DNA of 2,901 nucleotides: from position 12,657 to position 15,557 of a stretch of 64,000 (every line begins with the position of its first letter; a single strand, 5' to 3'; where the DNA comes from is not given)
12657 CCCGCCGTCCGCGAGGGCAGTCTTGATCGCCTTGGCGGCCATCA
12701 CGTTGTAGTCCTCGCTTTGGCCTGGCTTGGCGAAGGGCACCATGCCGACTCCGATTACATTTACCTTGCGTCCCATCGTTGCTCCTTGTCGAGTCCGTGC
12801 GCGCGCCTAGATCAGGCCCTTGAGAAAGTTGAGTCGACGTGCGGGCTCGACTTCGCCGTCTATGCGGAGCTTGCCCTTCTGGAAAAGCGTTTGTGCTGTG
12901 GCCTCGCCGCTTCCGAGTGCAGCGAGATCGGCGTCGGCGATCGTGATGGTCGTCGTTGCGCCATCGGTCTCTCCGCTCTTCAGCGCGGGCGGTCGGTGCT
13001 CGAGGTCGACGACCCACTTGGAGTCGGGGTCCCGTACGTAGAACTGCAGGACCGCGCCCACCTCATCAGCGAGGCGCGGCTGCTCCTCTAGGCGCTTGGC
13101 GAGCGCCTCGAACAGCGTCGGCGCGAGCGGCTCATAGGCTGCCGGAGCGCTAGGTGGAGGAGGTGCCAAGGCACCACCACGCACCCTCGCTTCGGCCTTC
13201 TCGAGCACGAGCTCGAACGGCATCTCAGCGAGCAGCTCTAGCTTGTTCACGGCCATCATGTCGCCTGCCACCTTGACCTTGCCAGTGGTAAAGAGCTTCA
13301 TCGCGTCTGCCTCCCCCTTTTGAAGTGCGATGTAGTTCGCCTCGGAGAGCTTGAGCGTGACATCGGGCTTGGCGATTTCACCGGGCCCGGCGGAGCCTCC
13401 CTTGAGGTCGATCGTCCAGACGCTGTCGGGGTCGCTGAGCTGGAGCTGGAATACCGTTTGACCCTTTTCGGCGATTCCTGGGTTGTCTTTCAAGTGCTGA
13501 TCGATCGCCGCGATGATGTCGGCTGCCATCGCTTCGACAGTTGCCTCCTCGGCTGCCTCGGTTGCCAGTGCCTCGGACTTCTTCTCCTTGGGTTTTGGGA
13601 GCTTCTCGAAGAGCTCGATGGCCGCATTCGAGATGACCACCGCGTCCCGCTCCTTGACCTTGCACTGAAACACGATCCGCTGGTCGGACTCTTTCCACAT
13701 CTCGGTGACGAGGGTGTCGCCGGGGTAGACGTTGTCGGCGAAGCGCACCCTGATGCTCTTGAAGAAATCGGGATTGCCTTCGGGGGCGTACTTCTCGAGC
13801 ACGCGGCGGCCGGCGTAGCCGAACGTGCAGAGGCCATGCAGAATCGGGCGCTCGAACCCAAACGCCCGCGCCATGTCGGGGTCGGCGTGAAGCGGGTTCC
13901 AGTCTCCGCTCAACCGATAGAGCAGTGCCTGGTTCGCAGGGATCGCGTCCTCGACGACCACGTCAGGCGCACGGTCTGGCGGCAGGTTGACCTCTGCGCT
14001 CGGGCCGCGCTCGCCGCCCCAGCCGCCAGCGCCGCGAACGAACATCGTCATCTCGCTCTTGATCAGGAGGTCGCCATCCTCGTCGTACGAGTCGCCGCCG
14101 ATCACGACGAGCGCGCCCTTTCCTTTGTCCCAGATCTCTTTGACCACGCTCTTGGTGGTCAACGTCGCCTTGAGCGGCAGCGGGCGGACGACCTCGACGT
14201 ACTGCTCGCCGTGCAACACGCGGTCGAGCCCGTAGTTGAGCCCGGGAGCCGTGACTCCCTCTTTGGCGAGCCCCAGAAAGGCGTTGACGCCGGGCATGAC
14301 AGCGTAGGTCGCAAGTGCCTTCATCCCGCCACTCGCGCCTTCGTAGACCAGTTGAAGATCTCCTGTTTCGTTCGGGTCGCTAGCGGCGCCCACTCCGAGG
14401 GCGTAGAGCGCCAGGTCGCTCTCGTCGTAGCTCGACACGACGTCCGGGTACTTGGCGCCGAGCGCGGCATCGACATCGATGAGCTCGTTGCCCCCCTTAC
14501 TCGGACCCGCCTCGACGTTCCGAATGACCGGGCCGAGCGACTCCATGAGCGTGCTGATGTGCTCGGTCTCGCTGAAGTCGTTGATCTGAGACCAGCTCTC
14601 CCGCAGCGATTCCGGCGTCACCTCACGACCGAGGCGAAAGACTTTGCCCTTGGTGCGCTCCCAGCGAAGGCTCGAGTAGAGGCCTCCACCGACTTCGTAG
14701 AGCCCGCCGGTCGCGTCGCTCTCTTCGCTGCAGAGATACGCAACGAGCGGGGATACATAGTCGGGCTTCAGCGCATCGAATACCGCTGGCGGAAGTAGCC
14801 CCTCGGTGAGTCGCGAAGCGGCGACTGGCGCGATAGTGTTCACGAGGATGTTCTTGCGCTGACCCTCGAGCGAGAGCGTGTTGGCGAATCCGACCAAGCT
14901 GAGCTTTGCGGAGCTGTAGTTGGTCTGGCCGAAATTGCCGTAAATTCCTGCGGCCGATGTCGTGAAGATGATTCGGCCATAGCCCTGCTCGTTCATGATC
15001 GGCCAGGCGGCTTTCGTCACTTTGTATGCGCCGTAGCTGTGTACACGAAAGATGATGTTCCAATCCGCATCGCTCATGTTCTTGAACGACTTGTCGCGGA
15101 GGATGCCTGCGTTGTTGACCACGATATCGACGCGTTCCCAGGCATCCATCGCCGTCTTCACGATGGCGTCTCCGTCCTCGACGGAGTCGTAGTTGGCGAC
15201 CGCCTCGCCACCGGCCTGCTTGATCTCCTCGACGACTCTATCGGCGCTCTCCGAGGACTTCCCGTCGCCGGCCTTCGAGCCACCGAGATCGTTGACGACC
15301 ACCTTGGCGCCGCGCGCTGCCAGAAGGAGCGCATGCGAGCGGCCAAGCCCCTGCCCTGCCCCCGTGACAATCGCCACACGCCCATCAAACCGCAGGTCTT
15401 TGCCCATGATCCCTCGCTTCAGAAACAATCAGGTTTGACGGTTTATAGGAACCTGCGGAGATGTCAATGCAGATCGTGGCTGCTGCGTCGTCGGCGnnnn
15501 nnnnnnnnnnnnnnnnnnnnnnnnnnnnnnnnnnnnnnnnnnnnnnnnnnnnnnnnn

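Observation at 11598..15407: Peroxisome-like MFE-2 plus SCPx module, with both SCP2 domains on the MFE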

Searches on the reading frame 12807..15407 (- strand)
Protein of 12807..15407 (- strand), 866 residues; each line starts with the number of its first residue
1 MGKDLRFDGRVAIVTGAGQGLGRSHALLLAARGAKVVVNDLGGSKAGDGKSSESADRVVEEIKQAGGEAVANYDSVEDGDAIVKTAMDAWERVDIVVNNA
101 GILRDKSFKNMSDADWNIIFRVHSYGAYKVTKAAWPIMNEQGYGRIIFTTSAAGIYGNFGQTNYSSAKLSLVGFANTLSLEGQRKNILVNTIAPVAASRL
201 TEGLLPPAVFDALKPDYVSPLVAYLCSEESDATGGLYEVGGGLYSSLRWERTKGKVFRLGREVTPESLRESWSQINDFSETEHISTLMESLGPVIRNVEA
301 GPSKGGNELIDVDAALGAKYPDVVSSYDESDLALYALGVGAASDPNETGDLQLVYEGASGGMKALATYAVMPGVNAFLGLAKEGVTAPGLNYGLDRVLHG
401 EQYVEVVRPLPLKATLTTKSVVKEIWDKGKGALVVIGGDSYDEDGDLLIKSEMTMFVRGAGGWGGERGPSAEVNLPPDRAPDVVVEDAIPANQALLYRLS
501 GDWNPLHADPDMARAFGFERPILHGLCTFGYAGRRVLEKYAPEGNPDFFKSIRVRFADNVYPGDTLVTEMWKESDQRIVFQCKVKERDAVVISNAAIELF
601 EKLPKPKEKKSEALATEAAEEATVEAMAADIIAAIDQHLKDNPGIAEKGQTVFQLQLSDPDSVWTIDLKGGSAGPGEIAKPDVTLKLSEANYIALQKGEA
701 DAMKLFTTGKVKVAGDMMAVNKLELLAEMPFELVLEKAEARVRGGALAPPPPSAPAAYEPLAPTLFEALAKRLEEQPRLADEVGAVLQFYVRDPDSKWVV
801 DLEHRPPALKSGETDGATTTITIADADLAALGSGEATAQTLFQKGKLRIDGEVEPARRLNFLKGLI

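Call 5: search_protein_families(library=pfam, proteins=[window:12807-15407:-], max_evalue=0.01)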
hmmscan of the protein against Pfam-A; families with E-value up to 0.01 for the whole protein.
window:12807-15407:- (866 aa): 8 families
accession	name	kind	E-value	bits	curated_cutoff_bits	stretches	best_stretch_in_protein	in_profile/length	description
PF00106.31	adh_short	-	2.2e-38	132.1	26.6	1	10-195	1-180/195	short chain dehydrogenase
PF22622.2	MFE-2_hydrat-2_N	-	1.3e-32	112.8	27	1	326-459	2-130/130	MFE-2 hydratase 2 N-terminal domain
PF02036.22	SCP2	-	8.9e-32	109.9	21.3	2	641-726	11-99/101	SCP-2 sterol transfer family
PF13561.12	adh_short_C2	-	1.7e-29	103.5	27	1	16-198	1-177/236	Enoyl-(Acyl carrier protein) reductase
PF01575.25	MaoC_dehydratas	-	6e-29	100.6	27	1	476-593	5-121/123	MaoC like domain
PF08659.16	KR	-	7.7e-16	59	22.6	1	13-183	4-168/180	KR domain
PF14864.11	Alkyl_sulf_C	-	9.4e-12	45.7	27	1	764-859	15-109/125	Alkyl sulfatase C-terminal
PF13452.11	FAS1_DH_region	-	0.00037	21.1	22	0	386-441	64-122/132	FAS1-like, dehydratase domain region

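Call 6: search_protein_families(library=ncbifam, proteins=[window:12807-15407:-], max_evalue=0.01)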
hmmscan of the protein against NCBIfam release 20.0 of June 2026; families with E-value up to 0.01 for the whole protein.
window:12807-15407:- (866 aa): 211 families (the best 25 are shown)
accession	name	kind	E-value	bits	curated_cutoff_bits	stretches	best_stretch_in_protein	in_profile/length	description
NF005861.0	PRK07791.1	subfamily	2.5e-67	227.3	373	1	7-250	4-264/300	SDR family oxidoreductase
NF005862.0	PRK07792.1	equivalog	3.3e-49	167.7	414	1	5-239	9-251/307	3-oxoacyl-ACP reductase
NF004198.0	PRK05653.1-3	equivalog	4.4e-42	144.2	296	1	8-244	6-247/248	3-oxoacyl-ACP reductase FabG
TIGR01830.1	3oxo_ACP_reduc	equivalog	4.6e-42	144.4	297.75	1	12-243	1-238/239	3-oxoacyl-[acyl-carrier-protein] reductase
TIGR03971.1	SDR_subfam_1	subfamily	2.4e-40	138.6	300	1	7-197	1-198/271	mycofactocin-coupled SDR family oxidoreductase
NF009546.0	PRK12935.1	equivalog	1.9e-39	135.7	418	1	7-195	4-187/247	acetoacetyl-CoA reductase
NF009466.0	PRK12826.1-2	subfamily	2.6e-39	135.2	222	1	10-196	4-186/248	3-oxoacyl-ACP reductase FabG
TIGR01829.1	AcAcCoA_reduct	subfamily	2.5e-38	132.1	302.1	1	10-244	1-241/242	acetoacetyl-CoA reductase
NF009464.0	PRK12824.1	subfamily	1.1e-36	126.7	269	1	10-244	3-243/245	3-oxoacyl-ACP reductase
NF009093.0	PRK12429.1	subfamily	7.1e-36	123.8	258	1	7-194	3-184/259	3-hydroxybutyrate dehydrogenase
NF005559.1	PRK07231.1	subfamily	5.5e-34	117.8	215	1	6-202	1-192/249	glucose 1-dehydrogenase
NF006110.0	PRK08261.1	equivalog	3.2e-33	115.3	410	1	7-194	212-390/454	3-oxoacyl-ACP reductase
TIGR01963.1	PHB_DH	subfamily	3.6e-33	114.9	307.05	1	10-194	2-180/255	3-hydroxybutyrate dehydrogenase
NF004200.0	PRK05653.1-5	equivalog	7.4e-33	114.1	273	1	11-230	4-227/242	3-oxoacyl-ACP reductase FabG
NF004791.0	PRK06138.1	equivalog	1.3e-32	113.1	312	1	6-195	2-184/252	SDR family oxidoreductase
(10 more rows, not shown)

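Call 8: find_homologous_proteins(query=window:12807-15407:-, region=1-866)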
Query window:12807-15407:-, residues 1-866 (866 aa): 5115 proteins with E <= 0.001 among 8000 candidates; the best 120 are listed.
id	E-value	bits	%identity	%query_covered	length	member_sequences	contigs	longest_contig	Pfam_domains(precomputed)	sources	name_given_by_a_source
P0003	0.0e+0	1904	78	100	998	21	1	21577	PF08659.17,PF14864.12,PF22622.3,PF13561.13,PF02036.23,PF01575.26,PF00106.32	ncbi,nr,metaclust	ncbi:MAG: hypothetical protein AMJ63_06035 [Myxococcales bacterium SG8_38_1]|nr:MAG: hypothetical pr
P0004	0.0e+0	1893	79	100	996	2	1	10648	PF08659.17,PF14864.12,PF22622.3,PF13561.13,PF02036.23,PF01575.26,PF00106.32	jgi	jgi:3-hydroxyacyl-CoA dehydrogenase/3a,7a,12a-trihydroxy-5b-cholest-24-enoyl-CoA hydratase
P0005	0.0e+0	1884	78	100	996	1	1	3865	PF08659.17,PF14864.12,PF22622.3,PF13561.13,PF02036.23,PF01575.26,PF00106.32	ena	-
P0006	0.0e+0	1837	76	100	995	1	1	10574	PF08659.17,PF14864.12,PF22622.3,PF13561.13,PF02036.23,PF01575.26,PF00106.32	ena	-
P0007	0.0e+0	1837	78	100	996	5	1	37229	PF08659.17,PF14864.12,PF22622.3,PF13561.13,PF02036.23,PF01575.26,PF00106.32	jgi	-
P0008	0.0e+0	1829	94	100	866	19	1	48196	PF08659.17,PF14864.12,PF22622.3,PF13561.13,PF02036.23,PF01575.26,PF00106.32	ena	-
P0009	0.0e+0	1810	93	100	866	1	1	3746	PF08659.17,PF14864.12,PF22622.3,PF13561.13,PF02036.23,PF01575.26,PF00106.32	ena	-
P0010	0.0e+0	1809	74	100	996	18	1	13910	PF08659.17,PF14864.12,PF13530.12,PF22622.3,PF13561.13,PF02036.23,PF01575.26,PF00106.32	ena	-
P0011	0.0e+0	1806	75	100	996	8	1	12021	PF08659.17,PF14864.12,PF22622.3,PF13561.13,PF02036.23,PF01575.26,PF00106.32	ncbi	ncbi:MAG: SDR family NAD(P)-dependent oxidoreductase [Polyangiales bacterium]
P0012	0.0e+0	1802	74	100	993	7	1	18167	PF08659.17,PF14864.12,PF13530.12,PF22622.3,PF13561.13,PF02036.23,PF01575.26,PF00106.32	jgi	jgi:3-hydroxyacyl-CoA dehydrogenase/3a,7a,12a-trihydroxy-5b-cholest-24-enoyl-CoA hydratase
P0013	0.0e+0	1770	90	100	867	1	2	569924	PF08659.17,PF14864.12,PF22622.3,PF13561.13,PF02036.23,PF01575.26,PF00106.32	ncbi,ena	-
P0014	0.0e+0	1770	74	100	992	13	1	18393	PF08659.17,PF14864.12,PF22622.3,PF13561.13,PF02036.23,PF01575.26,PF00106.32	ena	-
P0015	0.0e+0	1769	90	100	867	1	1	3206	PF08659.17,PF14864.12,PF22622.3,PF13561.13,PF02036.23,PF01575.26,PF00106.32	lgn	-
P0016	0.0e+0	1755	74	100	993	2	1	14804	PF08659.17,PF14864.12,PF22622.3,PF13561.13,PF02036.23,PF01575.26,PF00106.32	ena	-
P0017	0.0e+0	1709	87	100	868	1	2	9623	PF08659.17,PF14864.12,PF22622.3,PF13561.13,PF02036.23,PF01575.26,PF00106.32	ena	-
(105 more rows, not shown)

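Call 9: search_solved_structures(query=window:12807-15407:-, max_evalue=0.00001)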
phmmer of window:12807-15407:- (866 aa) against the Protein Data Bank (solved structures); distinct sequences matched with E-value up to 0.00001: 487 (the best 60 are shown).
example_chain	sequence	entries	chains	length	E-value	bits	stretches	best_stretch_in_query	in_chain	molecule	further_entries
3oml_A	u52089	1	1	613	3.4e-164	551.4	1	5-601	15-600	Peroxisomal Multifunctional Enzyme Type 2, CG3415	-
2et6_A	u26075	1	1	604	6.6e-149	500.9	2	6-283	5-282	(3R)-hydroxyacyl-CoA dehydrogenase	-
1gz6_A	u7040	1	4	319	1.6e-110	373.9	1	2-302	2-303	ESTRADIOL 17 BETA-DEHYDROGENASE 4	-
1zbq_A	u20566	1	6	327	4.2e-110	372.5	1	1-296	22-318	17-beta-hydroxysteroid dehydrogenase 4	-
1s9c_A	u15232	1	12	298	3.8e-72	247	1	314-599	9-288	Peroxisomal multifunctional enzyme type 2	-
7mku_A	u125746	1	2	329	4.2e-63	217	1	311-593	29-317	Enoyl-CoA hydratase 2, peroxisomal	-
2cdh_S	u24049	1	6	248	2e-51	178.4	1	315-599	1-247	DEHYDRATASE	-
3kh8_A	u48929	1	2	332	2.4e-48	168.2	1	292-594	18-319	MaoC-like dehydratase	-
7ulh_A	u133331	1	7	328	1.1e-47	166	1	7-234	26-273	Short chain dehydrogenase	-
3khp_A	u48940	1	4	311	9.8e-46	159.6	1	303-589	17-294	MaoC family protein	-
3qlj_A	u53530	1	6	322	2.2e-45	158.4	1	7-243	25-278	Short chain dehydrogenase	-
1pn2_A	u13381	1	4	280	1.1e-38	136.3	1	322-600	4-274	Peroxisomal hydratase-dehydrogenase-epimerase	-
4rzh_A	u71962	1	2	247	1.6e-38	135.7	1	9-243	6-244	3-oxoacyl-[acyl-carrier protein] reductase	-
1pn4_A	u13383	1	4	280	1.4e-37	132.6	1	322-600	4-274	Peroxisomal hydratase-dehydrogenase-epimerase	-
2hq1_A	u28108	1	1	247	1e-36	129.7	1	6-243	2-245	Glucose/ribitol dehydrogenase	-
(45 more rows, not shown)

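Call 12: find_related_loci(query=window:12807-15407:-, collection=genome_contigs, flank=6000)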
Query window:12807-15407:- (866 aa) in genome_contigs; peptide patterns used: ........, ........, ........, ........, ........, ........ (x = any residue, [..] = any of these).
104 stretches matched a pattern; 81 encode a relative of the query (tblastn E <= 1e-3); the best 80 are kept; 80 distinct loci.
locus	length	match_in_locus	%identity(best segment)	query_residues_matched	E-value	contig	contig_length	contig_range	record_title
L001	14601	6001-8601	90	1-866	0e+0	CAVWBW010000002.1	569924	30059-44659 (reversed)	MAG: uncultured delta proteobacterium isolate MFD03804.bin.1.273 genome assembly, contig: contig_2236, whole genome shot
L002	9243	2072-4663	80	1-866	0e+0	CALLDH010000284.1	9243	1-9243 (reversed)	MAG: uncultured bacterium isolate N2_Bin_METABAT__25_sub_1 genome assembly, contig: c_000003775423, whole genome shotgun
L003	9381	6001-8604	80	1-866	0e+0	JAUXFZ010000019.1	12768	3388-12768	MAG: Myxococcales bacterium isolate CSMAG_2916 CSMAG_2916_k117_1446943_length_12768_cov_27.0000, whole genome shotgun se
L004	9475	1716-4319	80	1-866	0e+0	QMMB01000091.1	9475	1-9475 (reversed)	MAG: Deltaproteobacteria bacterium isolate B2_G11 B2_Guay11_scaffold_01119, whole genome shotgun sequence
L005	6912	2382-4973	80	1-866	0e+0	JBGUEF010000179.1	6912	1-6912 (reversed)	MAG: Deltaproteobacteria bacterium isolate 35D-01 NODE_179_length_6912_cov_3.409071, whole genome shotgun sequence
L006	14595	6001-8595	79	1-866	0e+0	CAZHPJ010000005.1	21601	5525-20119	MAG TPA_asm: uncultured Sandaracinaceae bacterium isolate SRP128015_co2_29 genome assembly, contig: NODE_1158_length_216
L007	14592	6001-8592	79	1-866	0e+0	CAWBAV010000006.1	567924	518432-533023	MAG: uncultured delta proteobacterium isolate MFD09779.bin.1.20 genome assembly, contig: contig_19647, whole genome shot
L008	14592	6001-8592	78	1-866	0e+0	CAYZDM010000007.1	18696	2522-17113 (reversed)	MAG TPA_asm: uncultured Sandaracinaceae bacterium isolate SRP155585_co1_222 genome assembly, contig: NODE_1297_length_18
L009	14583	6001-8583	80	1-866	0e+0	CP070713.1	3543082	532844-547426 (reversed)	MAG: Myxococcales bacterium isolate bin5 chromosome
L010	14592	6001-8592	76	1-866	0e+0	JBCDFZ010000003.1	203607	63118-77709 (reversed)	MAG: Myxococcota bacterium isolate P01_H01_bin.120 k141_1899786_length_203607_cov_29.6983, whole genome shotgun sequence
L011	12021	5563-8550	75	1-866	0e+0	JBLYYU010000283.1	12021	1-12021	MAG: Polyangiales bacterium isolate EBRS3.bin2 k97_350154, whole genome shotgun sequence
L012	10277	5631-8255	75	1-866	0e+0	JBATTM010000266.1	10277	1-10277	MAG: Polyangiales bacterium isolate MFD12163_ilm_asm_bin16 k127_113031, whole genome shotgun sequence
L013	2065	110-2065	80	1-653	0e+0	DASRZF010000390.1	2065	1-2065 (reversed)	MAG TPA_asm: Polyangiales bacterium isolate SMAG_U14152 k141_3732651, whole genome shotgun sequence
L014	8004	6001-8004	78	1-671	0e+0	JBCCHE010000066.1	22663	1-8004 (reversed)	MAG: Myxococcota bacterium isolate P01_B01_bin.6 k141_2571020_length_22663_cov_59.0634, whole genome shotgun sequence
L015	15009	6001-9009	60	1-866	0e+0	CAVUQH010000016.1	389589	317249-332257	MAG: uncultured delta proteobacterium isolate MFD05684.bin.1.144 genome assembly, contig: contig_60551, whole genome sho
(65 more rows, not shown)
